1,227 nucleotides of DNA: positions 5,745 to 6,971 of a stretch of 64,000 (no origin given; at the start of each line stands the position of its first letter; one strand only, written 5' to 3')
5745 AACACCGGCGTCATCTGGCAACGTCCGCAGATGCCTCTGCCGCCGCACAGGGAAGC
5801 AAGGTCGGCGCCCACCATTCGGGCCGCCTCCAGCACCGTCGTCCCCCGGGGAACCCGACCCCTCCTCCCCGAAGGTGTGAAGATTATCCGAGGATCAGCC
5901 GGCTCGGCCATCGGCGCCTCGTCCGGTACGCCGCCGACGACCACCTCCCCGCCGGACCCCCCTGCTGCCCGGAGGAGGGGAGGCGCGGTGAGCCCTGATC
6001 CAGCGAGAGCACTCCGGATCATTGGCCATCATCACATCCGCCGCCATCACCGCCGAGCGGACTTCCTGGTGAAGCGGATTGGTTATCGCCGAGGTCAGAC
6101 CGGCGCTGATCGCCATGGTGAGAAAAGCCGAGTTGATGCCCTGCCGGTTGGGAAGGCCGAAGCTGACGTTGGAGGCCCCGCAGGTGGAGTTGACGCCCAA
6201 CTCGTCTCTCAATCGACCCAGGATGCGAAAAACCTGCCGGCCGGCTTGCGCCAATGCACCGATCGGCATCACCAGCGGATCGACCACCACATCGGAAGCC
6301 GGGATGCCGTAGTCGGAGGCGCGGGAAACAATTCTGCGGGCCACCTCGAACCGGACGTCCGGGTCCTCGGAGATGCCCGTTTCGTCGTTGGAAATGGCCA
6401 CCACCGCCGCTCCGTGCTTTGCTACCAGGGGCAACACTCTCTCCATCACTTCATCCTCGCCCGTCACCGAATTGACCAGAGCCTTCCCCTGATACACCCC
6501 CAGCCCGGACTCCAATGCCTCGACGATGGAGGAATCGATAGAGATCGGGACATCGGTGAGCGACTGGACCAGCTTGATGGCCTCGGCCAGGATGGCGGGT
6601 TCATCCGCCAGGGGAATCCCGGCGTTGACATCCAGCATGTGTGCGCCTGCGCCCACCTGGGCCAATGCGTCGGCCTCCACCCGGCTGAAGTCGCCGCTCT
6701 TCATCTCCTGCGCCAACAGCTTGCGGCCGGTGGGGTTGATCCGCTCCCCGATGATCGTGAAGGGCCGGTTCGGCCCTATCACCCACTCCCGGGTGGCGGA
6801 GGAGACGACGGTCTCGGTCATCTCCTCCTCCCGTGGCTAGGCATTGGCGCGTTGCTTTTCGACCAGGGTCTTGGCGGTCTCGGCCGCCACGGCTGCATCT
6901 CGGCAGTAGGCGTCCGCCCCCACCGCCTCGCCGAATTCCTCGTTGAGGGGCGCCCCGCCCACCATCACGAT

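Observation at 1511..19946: Hybrid betaine catabolic supercluster: corrinoid demethylase plus DMG-dehydrogenase-family/EtfAB plus ProVWX importer plus caiD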

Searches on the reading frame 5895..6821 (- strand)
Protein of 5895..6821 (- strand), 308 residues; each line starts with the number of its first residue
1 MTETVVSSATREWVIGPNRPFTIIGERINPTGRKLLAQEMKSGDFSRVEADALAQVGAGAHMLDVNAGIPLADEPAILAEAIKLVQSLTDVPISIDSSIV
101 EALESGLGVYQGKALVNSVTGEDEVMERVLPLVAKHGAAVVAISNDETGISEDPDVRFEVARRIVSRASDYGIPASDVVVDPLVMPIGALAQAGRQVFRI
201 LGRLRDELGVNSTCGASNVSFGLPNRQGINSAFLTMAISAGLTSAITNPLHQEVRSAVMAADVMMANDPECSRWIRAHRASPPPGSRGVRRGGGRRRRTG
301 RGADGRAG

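Call 3: search_protein_families(library=pfam, proteins=[window:5895-6821:-])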
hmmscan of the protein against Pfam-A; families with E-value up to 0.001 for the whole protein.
window:5895-6821:- (308 aa): 2 families
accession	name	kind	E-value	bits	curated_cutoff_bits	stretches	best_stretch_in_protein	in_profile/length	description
PF00809.28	Pterin_bind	-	3.9e-28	99.2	25.5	1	25-248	1-244/244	Pterin binding enzyme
PF03599.22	CdhD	-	0.00026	20.3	24.8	1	71-189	78-183/387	CO dehydrogenase/acetyl-CoA synthase delta subunit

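Call 4: search_protein_families(library=ncbifam, proteins=[window:5895-6821:-])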
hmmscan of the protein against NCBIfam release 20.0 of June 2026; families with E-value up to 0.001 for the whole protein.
window:5895-6821:- (308 aa): 7 families
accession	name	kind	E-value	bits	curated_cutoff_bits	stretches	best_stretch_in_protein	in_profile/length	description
NF005719.0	PRK07535.1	domain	2.9e-103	344.6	259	1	21-281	1-261/268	methyltetrahydrofolate:corrinoid/iron-sulfur protein methyltransferase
TIGR02082.1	metH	equivalog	1.1e-41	142.5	1010.85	1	3-250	325-587/1182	methionine synthase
NF040758.1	CODH_ACS_meth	exception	3.8e-39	134.6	370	1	21-267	4-251/261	carbon monoxide dehydrogenase/acetyl-CoA synthase methytransferase subunit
NF007024.0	PRK09490.1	equivalog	2.7e-30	104.9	1497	1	9-251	348-605/1234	methionine synthase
TIGR00284.1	TIGR00284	hypoth_equivalog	2.1e-06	26.6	256.65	1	47-188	166-293/497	dihydropteroate synthase-like protein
NF002142.0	PRK00979.1-1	subfamily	9.6e-05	21.5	287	1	72-220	76-221/306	tetrahydromethanopterin S-methyltransferase subunit H family protein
TIGR01496.1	DHPS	equivalog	0.00011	21.9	162.6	1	68-182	53-172/258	dihydropteroate synthase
